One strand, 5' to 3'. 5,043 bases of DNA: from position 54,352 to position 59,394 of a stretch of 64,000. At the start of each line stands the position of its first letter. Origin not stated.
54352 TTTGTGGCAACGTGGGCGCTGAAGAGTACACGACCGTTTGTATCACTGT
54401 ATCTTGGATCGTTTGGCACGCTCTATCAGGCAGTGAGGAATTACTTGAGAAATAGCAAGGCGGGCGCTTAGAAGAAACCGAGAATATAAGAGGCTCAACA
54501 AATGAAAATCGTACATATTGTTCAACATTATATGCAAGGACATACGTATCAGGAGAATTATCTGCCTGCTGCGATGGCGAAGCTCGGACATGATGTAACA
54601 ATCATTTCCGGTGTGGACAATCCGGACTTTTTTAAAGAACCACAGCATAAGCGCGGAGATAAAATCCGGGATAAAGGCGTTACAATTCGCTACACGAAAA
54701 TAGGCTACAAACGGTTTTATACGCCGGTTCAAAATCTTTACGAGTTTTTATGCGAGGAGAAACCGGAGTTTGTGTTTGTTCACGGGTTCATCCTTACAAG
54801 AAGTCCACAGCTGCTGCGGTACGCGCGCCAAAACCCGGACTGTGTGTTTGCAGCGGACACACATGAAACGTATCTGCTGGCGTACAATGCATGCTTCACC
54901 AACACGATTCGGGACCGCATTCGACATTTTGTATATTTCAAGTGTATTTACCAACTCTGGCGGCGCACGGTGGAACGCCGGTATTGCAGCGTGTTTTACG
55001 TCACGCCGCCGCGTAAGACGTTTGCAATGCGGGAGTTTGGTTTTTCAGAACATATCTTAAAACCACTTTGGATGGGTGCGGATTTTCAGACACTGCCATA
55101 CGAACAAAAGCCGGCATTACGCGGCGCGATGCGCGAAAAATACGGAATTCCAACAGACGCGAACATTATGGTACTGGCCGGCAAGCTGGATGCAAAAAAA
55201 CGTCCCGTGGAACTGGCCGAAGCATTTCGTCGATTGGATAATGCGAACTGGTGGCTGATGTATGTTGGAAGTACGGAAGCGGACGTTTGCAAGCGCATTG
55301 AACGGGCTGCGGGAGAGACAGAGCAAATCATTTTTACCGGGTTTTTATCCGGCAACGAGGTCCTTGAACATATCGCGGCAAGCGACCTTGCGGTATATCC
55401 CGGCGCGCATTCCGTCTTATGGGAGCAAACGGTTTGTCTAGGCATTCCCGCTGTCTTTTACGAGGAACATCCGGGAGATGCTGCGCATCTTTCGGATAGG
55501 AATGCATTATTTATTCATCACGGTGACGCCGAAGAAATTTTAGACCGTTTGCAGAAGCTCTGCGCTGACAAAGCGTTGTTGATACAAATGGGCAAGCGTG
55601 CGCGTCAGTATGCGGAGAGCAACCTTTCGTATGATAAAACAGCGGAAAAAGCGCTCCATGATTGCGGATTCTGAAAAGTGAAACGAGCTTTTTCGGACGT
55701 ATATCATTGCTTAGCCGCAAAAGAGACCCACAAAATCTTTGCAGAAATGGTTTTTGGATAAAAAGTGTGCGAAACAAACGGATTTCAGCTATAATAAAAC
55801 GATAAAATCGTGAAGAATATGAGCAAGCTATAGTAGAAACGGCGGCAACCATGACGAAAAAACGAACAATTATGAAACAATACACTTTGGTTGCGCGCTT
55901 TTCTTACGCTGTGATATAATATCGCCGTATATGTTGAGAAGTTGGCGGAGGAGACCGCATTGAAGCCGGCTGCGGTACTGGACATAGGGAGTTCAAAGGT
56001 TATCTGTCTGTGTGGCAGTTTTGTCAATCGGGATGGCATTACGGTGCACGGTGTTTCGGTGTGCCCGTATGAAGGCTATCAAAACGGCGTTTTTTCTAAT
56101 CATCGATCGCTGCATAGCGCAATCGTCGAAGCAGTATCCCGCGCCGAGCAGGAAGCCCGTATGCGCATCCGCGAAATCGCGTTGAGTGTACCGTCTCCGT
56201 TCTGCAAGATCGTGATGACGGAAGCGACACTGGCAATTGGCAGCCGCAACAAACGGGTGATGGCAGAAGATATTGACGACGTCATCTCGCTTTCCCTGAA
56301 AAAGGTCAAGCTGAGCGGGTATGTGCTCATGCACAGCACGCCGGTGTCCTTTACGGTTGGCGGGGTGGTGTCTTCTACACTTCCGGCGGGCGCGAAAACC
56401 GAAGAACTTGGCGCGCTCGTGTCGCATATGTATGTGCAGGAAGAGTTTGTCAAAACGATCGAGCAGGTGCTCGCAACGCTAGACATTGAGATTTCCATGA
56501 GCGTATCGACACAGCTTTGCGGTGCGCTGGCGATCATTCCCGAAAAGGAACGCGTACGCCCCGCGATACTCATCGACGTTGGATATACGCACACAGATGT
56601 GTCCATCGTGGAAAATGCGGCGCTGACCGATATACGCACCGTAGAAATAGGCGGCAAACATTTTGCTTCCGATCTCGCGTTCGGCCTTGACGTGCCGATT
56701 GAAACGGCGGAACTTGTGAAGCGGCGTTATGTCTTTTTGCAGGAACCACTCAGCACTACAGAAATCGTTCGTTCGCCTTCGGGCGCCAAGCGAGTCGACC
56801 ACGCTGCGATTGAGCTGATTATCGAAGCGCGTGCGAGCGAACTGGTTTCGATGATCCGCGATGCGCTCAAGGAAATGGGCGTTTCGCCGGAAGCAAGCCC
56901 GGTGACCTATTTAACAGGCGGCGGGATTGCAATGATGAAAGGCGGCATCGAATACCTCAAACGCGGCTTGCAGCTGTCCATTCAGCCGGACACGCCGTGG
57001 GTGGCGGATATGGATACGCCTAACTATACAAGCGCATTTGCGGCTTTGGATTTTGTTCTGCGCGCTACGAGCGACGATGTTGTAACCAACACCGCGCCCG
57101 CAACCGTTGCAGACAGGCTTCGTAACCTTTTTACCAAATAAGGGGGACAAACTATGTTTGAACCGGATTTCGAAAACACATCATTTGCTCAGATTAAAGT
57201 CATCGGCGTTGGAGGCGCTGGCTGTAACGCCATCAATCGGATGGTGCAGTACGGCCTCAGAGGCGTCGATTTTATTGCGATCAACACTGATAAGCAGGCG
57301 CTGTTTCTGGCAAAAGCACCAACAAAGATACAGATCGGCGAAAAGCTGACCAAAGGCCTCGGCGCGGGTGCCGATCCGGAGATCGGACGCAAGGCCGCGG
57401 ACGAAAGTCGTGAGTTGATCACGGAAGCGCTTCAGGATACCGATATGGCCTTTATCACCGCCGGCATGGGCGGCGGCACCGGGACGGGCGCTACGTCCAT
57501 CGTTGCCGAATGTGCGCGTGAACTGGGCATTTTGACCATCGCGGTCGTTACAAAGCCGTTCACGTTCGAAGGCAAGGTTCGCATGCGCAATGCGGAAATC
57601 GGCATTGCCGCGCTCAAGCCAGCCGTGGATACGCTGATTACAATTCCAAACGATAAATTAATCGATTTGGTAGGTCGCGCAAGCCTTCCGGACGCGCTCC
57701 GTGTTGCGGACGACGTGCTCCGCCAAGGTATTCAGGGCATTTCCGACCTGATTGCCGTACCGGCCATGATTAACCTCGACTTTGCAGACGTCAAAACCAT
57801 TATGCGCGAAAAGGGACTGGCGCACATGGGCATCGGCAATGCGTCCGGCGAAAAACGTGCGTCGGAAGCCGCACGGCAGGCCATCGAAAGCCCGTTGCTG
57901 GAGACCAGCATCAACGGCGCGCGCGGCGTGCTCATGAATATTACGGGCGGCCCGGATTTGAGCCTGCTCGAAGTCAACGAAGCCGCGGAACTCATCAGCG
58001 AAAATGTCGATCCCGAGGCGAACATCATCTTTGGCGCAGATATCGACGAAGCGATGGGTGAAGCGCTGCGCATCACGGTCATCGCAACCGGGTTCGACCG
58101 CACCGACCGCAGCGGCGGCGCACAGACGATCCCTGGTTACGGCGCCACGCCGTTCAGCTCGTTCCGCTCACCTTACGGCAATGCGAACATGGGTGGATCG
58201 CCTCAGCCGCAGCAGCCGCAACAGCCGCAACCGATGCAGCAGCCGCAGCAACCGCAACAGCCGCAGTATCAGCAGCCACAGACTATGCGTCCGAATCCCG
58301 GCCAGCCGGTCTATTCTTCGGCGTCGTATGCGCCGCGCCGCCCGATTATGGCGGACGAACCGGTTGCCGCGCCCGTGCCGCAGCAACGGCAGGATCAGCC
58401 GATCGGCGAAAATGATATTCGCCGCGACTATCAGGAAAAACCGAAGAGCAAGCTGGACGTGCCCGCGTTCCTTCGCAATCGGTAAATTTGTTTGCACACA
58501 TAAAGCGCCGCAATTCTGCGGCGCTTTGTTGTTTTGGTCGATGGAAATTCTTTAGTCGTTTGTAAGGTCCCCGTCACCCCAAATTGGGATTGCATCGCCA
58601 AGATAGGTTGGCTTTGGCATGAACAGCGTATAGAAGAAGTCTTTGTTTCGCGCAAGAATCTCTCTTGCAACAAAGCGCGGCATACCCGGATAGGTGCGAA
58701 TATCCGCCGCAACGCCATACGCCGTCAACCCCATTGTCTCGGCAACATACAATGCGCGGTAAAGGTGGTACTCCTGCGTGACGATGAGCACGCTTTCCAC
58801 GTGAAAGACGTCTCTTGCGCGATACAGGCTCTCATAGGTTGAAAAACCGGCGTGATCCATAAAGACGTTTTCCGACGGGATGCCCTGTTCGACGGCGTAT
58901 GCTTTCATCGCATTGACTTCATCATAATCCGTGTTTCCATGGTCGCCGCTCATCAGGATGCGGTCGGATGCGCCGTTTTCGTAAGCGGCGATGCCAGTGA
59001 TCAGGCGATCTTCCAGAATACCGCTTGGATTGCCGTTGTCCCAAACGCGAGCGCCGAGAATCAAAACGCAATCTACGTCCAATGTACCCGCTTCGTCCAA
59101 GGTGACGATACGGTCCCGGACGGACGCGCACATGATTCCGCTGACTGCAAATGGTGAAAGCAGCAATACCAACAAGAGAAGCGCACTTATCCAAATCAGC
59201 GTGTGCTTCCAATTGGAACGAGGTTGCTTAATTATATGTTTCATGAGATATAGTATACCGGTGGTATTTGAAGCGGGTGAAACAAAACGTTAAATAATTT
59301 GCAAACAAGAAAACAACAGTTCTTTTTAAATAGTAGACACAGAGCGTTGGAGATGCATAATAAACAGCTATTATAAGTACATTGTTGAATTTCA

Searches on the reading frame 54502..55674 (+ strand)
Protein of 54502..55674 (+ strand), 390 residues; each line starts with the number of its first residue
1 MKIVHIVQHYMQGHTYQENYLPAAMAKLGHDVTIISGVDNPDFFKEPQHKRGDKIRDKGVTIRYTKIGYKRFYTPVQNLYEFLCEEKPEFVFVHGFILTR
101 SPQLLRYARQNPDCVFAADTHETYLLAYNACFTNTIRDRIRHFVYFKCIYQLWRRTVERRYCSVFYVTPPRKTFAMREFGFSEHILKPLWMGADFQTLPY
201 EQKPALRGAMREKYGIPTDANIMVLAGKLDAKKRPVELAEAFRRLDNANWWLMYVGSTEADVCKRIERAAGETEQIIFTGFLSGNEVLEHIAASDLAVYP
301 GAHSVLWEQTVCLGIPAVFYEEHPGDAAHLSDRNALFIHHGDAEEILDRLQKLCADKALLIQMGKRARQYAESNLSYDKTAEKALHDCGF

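Call 5: search_protein_families(library=ncbifam, proteins=[window:54502-55674:+])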
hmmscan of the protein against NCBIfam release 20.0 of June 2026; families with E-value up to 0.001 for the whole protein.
window:54502-55674:+ (390 aa): 9 families
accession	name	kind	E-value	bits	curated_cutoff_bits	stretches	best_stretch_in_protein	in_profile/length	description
NF047684.1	TeichurnBiosyTuaC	equivalog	1.3e-12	47.4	550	1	188-383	189-381/391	teichuronic acid biosynthesis protein TuaC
NF038295.1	EPS_HpsP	equivalog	1.8e-11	43.7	550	1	207-385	194-381/388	hormogonium polysaccharide biosynthesis glycosyltransferase HpsP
NF053787.1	GlcN_PG_synth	equivalog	8e-07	28.2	480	1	156-385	136-353/361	N-acetylglucosaminyl phosphatidylglycerol synthase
NF007640.0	PRK10307.1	subfamily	8.4e-07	28.2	276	1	207-382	216-398/411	WcaI family glycosyltransferase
TIGR04157.1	glyco_rSAM_CFB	subfamily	1e-06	28.1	400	1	207-302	214-309/406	TIGR04157 family glycosyltransferase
TIGR03449.1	mycothiol_MshA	equivalog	0.00018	20.6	462.5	1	203-384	203-396/406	D-inositol-3-phosphate glycosyltransferase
NF038298.1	EPS_HpsO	equivalog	0.00019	20.3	575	0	204-302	185-284/388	hormogonium polysaccharide biosynthesis glycosyltransferase HpsO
TIGR03088.1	stp2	hypoth_equivalog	0.00089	18.4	409.05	0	207-383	181-365/374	TIGR03088 family PEP-CTERM/XrtA system glycosyltransferase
TIGR04348.1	TIGR04348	equivalog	0.00092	18.3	300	0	223-372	140-293/310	selenoneine biosynthesis selenosugar synthase SenB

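Call 9: find_encoding_contigs(protein=window:54502-55674:+, flank=10000, max_places=10)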
Protein window:54502-55674:+ (390 aa): no gene with exactly this product is on record in the collection.

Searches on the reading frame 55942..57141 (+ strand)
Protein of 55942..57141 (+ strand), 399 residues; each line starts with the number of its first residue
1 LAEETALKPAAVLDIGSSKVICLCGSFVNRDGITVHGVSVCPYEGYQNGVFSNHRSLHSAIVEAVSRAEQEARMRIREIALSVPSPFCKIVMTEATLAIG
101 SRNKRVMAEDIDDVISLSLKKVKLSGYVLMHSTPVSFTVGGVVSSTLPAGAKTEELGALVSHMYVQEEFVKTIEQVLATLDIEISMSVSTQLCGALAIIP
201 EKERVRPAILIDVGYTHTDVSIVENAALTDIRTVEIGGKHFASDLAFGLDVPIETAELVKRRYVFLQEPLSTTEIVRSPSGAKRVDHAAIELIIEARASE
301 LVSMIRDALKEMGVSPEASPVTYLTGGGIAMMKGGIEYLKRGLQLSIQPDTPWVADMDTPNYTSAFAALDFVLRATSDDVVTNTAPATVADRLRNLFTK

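Call 5: search_protein_families(library=ncbifam, proteins=[window:55942-57141:+])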
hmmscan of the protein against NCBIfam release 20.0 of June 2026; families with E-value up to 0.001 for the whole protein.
window:55942-57141:+ (399 aa): 4 families
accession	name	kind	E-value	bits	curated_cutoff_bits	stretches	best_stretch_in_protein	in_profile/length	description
TIGR01174.1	ftsA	equivalog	4.4e-42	144.5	175.85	1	12-340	4-335/371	cell division protein FtsA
NF007009.0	PRK09472.1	equivalog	1.5e-21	76.9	409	1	11-332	11-335/420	cell division protein FtsA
TIGR01175.1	pilM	subfamily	4.6e-06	25.9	133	1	207-343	189-306/348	type IV pilus assembly protein PilM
NF011660.0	PRK15080.1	equivalog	0.00028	20.2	182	1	204-262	139-197/277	ethanolamine utilization protein EutJ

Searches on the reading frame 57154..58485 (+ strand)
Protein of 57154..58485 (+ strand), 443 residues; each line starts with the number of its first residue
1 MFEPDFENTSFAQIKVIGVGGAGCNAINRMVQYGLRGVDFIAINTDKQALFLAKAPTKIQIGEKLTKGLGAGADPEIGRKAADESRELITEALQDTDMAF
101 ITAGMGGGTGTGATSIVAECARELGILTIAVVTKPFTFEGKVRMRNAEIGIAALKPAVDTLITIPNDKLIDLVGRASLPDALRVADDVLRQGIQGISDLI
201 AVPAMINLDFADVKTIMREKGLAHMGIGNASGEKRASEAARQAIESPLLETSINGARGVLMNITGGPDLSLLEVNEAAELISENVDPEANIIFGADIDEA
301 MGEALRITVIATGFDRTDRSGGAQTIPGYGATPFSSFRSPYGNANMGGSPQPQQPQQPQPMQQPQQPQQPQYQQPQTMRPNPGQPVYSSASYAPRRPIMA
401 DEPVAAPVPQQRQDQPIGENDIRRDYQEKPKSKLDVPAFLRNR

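Call 5: search_protein_families(library=ncbifam, proteins=[window:57154-58485:+])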
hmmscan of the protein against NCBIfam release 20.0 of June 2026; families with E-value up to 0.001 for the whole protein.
window:57154-58485:+ (443 aa): 1 family
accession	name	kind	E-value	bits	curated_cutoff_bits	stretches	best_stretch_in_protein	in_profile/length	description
TIGR00065.1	ftsZ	equivalog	2.3e-130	435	295.2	1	8-321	14-331/353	cell division protein FtsZ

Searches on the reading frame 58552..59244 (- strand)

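Call 32: search_protein_families(library=pfam, proteins=[window:58552-59244:-], max_evalue=0.00001)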
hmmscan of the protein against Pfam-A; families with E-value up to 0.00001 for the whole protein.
window:58552-59244:- (230 aa): 1 family
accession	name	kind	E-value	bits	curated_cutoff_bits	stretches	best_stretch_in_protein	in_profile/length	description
PF02698.23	DUF218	-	8.8e-24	84.4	27.6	1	58-196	1-131/133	DUF218 domain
